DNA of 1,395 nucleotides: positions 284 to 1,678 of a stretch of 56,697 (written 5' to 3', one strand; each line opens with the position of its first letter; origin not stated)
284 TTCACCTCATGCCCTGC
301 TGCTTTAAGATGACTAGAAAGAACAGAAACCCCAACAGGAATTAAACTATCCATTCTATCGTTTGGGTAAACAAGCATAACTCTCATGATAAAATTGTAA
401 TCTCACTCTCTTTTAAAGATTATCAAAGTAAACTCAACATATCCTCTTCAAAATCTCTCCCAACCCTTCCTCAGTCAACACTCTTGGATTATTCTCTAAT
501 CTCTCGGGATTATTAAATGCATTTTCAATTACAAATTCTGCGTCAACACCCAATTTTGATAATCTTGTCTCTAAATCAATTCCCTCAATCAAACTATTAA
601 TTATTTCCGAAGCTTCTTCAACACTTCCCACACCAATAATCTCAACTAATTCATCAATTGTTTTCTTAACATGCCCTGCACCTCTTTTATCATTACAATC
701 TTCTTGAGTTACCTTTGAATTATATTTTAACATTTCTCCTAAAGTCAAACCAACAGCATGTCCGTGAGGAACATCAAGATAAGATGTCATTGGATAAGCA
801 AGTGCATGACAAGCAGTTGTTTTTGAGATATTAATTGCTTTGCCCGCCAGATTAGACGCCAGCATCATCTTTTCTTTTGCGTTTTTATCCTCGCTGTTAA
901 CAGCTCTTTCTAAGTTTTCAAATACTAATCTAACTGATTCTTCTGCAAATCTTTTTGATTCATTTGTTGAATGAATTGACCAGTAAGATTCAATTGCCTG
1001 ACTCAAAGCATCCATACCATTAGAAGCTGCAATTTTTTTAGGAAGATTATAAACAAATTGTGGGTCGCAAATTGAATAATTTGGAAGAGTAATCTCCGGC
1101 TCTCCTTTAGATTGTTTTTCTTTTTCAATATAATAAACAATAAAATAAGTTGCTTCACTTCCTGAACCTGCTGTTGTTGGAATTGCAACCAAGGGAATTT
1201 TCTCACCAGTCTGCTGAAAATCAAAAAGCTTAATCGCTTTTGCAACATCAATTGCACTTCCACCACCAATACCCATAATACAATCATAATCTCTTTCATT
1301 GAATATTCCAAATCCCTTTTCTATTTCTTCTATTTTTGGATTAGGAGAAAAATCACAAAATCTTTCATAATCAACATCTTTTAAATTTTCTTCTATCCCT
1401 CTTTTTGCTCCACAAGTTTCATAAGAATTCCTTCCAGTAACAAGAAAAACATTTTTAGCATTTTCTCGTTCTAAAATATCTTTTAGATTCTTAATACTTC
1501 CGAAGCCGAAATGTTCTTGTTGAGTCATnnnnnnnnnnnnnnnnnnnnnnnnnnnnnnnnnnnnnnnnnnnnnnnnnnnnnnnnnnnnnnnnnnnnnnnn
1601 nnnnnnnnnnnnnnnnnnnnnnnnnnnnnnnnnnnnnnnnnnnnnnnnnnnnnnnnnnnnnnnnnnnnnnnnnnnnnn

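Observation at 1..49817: Extreme concentration of radical SAM enzymes (13 complete + 1 truncated) in one about 50-kb island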

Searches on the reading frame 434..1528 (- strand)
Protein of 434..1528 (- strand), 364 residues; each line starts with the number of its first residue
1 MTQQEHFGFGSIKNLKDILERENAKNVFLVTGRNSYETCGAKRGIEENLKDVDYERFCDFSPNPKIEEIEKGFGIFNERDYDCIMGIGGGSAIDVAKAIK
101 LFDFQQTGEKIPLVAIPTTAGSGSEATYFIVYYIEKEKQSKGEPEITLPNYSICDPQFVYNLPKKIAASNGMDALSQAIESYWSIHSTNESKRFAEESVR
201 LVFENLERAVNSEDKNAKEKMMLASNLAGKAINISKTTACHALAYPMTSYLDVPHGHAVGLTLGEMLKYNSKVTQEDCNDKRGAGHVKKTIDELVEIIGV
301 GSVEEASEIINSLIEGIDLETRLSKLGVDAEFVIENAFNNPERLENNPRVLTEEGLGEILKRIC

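Call 5: search_protein_families(library=pfam, proteins=[window:434-1528:-], max_evalue=0.01)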
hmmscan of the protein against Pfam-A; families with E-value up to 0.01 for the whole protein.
window:434-1528:- (364 aa): 3 families
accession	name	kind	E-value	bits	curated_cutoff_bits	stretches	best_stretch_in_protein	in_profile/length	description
PF00465.25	Fe-ADH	-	1.4e-35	122.8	31.3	1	6-156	5-168/168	Iron-containing alcohol dehydrogenase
PF25137.1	ADH_Fe_C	-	4.6e-34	118.3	27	1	168-363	2-193/194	Fe-containing alcohol dehydrogenase family, C-terminal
PF13685.12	Fe-ADH_2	-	3.3e-14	53.6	28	1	8-159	3-145/149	Iron-containing alcohol dehydrogenase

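Call 10: search_protein_families(library=ncbifam, proteins=[window:434-1528:-], max_evalue=0.001)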
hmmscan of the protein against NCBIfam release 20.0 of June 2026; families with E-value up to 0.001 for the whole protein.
window:434-1528:- (364 aa): 18 families
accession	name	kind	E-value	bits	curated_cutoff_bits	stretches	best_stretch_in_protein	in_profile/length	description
NF010378.0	PRK13805.1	equivalog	2.6e-52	177.7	951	2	101-328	585-822/872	bifunctional acetaldehyde-CoA/alcohol dehydrogenase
TIGR02638.1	lactal_redase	equivalog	1.3e-49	169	523.15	1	5-355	10-374/379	lactaldehyde reductase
NF041833.1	Fe_ADH_ErcA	equivalog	1.2e-46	159.6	550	1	7-362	13-380/382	alcohol dehydrogenase-like regulatory protein ErcA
NF007911.0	PRK10624.1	equivalog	2.1e-46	158.6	537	1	4-362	10-380/382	lactaldehyde reductase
TIGR03405.1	Phn_Fe-ADH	equivalog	1.7e-44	152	423.7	1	6-331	8-334/355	iron-containing alcohol dehydrogenase PsrA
NF058672.1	4HyButDHCUPNE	equivalog_domain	5.3e-41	141.1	500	1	5-361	10-375/378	4-hydroxybutyrate dehydrogenase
NF053866.1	CholDhdGbsBBac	equivalog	7.6e-41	140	550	1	7-362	20-389/392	choline dehydrogenase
NF050025.1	SulfAcetaldRedSarD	equivalog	4.5e-33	114.7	700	1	7-361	13-382/385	sulfoacetaldehyde reductase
NF007363.0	PRK09860.1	equivalog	7.8e-33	114.1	581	1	57-328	65-345/383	L-threonine dehydrogenase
NF011998.0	PRK15454.1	equivalog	1.2e-29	103.3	556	1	64-352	90-383/395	ethanolamine utilization ethanol dehydrogenase EutG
TIGR04266.1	NDMA_methanol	equivalog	8.9e-19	67.6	625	1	61-274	75-307/420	NDMA-dependent methanol dehydrogenase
NF011717.0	PRK15138.1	equivalog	1.3e-16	60.6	645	1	7-329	14-349/387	alcohol dehydrogenase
NF006941.0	PRK09423.1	subfamily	4.2e-15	55.4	336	1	8-188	14-186/367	glycerol dehydrogenase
NF002022.0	PRK00843.1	equivalog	1.2e-11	44.2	413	1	7-212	16-211/350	NAD(P)-dependent glycerol-1-phosphate dehydrogenase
NF041822.1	daptide_DH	equivalog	5.7e-10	38.6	300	1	79-220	53-214/363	daptide-type RiPP biosynthesis dehydogenase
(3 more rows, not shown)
